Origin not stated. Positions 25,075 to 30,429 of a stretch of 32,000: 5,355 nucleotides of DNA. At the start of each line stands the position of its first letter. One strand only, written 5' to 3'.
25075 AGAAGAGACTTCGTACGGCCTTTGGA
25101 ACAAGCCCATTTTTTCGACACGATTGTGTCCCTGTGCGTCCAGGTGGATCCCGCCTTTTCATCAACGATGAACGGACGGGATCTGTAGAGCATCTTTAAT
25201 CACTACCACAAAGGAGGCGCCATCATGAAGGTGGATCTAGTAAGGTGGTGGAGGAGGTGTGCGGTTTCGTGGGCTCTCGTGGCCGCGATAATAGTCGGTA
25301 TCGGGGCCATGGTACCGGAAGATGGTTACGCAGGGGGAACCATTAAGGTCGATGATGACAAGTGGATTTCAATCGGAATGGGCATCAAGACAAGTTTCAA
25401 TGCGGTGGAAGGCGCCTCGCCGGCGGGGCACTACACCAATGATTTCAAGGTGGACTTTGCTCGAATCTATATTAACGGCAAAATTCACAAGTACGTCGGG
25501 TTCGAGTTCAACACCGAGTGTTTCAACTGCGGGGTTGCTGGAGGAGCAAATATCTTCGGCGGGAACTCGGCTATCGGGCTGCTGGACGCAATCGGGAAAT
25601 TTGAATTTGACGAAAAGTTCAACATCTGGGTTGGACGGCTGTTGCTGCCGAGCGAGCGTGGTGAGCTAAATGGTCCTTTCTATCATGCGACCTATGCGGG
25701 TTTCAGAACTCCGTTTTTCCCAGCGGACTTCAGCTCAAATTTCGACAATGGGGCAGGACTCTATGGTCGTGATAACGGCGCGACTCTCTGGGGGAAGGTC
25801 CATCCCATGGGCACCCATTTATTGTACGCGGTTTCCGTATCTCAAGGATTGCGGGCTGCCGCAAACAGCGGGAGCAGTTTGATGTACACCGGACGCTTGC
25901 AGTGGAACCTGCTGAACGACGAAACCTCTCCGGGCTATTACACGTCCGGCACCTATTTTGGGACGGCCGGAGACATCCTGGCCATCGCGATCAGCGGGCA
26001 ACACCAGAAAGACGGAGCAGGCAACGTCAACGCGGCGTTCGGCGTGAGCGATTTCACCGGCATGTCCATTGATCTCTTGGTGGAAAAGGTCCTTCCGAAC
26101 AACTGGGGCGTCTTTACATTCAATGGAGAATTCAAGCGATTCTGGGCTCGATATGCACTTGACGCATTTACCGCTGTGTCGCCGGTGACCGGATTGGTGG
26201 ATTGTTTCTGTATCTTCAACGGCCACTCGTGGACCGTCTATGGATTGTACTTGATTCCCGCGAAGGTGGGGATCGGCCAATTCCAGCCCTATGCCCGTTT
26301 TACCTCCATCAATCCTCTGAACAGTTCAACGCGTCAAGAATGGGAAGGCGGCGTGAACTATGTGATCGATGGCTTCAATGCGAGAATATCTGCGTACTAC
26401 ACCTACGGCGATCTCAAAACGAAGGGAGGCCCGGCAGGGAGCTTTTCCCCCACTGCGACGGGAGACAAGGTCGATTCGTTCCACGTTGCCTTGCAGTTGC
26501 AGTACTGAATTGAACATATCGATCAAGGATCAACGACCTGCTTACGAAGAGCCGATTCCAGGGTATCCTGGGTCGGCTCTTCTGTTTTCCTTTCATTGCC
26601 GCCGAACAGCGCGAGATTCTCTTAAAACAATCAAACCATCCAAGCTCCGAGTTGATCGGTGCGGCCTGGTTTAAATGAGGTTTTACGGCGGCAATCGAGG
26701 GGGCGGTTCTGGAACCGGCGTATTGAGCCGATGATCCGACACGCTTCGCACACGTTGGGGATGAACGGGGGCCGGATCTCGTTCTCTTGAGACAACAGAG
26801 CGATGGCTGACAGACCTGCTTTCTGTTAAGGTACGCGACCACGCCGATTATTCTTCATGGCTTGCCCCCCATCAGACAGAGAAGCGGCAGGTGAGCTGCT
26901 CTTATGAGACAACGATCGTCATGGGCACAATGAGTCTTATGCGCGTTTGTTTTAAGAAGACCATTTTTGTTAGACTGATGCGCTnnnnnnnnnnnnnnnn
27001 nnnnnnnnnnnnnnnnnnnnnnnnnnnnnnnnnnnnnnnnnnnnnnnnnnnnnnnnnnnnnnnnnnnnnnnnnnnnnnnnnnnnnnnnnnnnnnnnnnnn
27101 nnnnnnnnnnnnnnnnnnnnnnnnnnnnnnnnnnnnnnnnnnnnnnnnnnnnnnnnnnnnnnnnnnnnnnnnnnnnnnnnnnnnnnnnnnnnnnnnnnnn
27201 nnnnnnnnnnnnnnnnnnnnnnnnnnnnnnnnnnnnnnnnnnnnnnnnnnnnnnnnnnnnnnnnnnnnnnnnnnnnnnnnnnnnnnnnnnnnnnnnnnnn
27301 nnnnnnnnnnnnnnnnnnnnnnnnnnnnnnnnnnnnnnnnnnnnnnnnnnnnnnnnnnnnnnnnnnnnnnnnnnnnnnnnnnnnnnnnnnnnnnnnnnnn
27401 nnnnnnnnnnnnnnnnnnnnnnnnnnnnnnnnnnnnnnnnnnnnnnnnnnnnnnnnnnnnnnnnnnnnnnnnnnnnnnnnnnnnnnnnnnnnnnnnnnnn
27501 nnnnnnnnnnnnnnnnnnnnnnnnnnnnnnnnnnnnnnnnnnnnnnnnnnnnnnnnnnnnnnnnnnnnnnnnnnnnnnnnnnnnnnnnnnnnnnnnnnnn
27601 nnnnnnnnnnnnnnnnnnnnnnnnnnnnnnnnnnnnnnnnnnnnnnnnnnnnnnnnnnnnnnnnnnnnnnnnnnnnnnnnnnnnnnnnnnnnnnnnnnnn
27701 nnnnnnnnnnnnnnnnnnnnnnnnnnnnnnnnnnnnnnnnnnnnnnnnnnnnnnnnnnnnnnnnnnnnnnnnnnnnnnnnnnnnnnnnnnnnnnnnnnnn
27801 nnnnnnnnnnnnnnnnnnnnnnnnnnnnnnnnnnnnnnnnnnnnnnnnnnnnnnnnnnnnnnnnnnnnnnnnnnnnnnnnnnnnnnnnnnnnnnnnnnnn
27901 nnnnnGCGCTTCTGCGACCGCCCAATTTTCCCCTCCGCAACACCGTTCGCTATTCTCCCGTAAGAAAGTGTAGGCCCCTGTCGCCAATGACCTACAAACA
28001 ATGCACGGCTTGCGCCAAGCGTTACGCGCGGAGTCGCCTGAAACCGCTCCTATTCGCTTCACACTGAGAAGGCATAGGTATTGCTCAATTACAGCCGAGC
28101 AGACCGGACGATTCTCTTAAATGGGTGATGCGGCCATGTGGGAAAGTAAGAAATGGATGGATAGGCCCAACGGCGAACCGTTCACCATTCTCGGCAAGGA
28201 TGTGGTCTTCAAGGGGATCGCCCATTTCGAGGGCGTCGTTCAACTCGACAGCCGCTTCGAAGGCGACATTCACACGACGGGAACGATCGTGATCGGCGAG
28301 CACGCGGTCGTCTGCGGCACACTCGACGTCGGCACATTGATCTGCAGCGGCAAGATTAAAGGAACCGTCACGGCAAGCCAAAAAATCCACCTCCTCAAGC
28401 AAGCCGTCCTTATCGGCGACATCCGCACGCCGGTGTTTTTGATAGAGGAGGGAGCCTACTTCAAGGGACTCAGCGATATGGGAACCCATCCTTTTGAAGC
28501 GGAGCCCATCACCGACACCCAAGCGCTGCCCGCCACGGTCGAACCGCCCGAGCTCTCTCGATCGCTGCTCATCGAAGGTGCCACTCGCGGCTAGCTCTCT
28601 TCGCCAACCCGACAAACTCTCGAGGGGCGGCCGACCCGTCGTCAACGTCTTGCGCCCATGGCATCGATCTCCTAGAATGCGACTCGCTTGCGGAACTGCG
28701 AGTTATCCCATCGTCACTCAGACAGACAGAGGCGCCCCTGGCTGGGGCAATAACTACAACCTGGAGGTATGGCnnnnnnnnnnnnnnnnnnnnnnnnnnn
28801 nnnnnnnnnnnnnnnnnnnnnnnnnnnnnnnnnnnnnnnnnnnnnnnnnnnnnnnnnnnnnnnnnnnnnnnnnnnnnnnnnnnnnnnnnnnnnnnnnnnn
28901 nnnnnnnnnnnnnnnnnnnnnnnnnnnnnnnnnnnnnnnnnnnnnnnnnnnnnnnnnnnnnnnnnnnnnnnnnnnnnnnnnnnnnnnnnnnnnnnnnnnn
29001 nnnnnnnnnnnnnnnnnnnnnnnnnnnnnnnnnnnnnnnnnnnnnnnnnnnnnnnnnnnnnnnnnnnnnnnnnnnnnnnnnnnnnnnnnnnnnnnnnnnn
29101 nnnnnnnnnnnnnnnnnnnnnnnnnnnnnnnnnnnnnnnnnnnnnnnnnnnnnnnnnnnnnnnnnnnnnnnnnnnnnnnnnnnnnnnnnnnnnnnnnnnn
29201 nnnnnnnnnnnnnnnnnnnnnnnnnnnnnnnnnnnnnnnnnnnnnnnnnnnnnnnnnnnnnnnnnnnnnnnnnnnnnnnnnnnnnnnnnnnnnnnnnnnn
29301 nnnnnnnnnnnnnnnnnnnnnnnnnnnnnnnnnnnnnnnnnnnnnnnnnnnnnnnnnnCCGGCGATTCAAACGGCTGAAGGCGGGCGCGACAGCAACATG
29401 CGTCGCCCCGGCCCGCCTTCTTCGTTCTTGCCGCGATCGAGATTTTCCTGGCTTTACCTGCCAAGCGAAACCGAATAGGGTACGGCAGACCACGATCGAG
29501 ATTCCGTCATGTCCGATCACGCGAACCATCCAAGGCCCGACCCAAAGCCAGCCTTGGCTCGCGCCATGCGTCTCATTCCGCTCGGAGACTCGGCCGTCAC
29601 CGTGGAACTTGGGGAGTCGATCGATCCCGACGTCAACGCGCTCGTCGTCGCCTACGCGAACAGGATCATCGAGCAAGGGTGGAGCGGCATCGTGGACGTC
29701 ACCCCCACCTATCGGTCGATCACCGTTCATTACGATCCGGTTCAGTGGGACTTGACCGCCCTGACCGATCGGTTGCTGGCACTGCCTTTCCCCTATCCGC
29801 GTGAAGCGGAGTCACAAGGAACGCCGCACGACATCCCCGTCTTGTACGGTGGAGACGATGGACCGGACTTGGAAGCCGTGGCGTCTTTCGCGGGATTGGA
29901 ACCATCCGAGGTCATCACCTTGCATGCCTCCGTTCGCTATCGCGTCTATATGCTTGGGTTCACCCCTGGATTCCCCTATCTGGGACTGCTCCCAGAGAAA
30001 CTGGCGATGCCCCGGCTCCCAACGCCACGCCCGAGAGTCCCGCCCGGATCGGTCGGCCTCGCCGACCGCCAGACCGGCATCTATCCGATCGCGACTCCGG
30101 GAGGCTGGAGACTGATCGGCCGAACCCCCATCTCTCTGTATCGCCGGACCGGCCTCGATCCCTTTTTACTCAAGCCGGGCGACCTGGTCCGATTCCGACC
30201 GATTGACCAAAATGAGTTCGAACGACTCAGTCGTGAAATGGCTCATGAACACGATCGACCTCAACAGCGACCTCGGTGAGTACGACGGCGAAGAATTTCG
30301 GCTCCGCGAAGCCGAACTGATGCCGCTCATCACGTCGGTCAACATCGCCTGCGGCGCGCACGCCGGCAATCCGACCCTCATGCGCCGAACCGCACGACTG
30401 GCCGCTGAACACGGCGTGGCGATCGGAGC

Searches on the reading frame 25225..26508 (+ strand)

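Call 91: search_protein_families(library=pfam, proteins=[window:25225-26508:+], max_evalue=0.001)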
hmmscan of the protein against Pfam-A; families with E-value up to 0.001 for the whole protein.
window:25225-26508:+ (427 aa): 1 family
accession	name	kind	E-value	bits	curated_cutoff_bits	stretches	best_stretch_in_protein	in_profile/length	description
PF07396.17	Porin_O_P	-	0.00024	20.9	20.9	0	50-138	3-87/370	Phosphate-selective porin O and P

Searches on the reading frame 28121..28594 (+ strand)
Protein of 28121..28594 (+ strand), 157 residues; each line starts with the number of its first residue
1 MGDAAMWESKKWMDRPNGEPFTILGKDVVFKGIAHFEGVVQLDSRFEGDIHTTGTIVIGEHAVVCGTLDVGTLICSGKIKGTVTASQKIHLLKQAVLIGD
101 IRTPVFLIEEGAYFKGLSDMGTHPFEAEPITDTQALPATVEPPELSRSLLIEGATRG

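Call 91: search_protein_families(library=pfam, proteins=[window:28121-28594:+], max_evalue=0.001)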
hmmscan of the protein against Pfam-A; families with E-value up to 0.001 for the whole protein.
window:28121-28594:+ (157 aa): 1 family
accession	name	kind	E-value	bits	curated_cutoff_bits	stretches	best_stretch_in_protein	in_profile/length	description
PF04519.19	Bactofilin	-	1.3e-23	83.5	27.9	1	22-116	1-95/98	Polymer-forming cytoskeletal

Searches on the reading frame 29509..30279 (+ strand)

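Call 91: search_protein_families(library=pfam, proteins=[window:29509-30279:+], max_evalue=0.001)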
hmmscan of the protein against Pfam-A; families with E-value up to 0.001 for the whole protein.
window:29509-30279:+ (256 aa): 1 family
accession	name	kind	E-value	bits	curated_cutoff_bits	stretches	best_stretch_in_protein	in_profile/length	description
PF02682.21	CT_C_D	-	1.8e-70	237.2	22.1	1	20-221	1-202/202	Carboxyltransferase domain, subdomain C and D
